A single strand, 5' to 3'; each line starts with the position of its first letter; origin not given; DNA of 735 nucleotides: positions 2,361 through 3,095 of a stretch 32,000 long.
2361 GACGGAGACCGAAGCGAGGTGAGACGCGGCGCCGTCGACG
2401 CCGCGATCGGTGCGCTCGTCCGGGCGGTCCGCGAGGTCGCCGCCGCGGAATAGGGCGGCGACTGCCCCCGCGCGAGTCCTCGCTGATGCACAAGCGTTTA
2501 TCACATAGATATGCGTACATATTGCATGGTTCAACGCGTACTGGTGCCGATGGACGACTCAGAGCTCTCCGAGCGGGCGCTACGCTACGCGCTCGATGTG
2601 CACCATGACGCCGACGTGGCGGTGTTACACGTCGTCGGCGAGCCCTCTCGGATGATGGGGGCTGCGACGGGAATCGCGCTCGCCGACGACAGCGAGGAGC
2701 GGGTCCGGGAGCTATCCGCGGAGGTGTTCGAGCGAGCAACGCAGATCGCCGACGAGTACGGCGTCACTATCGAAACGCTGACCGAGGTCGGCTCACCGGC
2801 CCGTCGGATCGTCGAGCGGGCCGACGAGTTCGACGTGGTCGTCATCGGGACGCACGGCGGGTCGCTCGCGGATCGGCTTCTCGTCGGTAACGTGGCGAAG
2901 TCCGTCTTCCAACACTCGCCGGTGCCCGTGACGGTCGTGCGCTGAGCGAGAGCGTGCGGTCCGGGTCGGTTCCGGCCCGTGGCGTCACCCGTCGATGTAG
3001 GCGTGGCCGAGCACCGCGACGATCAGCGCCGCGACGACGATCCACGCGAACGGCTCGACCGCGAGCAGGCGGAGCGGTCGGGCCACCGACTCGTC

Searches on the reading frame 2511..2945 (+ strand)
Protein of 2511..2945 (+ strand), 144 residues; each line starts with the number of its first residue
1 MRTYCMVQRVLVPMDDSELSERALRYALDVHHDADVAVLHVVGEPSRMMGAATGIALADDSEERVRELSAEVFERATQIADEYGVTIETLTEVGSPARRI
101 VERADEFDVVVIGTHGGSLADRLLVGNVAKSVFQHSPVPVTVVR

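Call 36: search_protein_families(library=pfam, proteins=[window:2511-2945:+], max_evalue=0.001)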
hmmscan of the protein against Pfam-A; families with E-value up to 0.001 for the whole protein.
window:2511-2945:+ (144 aa): 1 family
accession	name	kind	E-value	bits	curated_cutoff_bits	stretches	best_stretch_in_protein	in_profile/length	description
PF00582.32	Usp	-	5.3e-27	95.5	24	1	6-144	1-141/141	Universal stress protein family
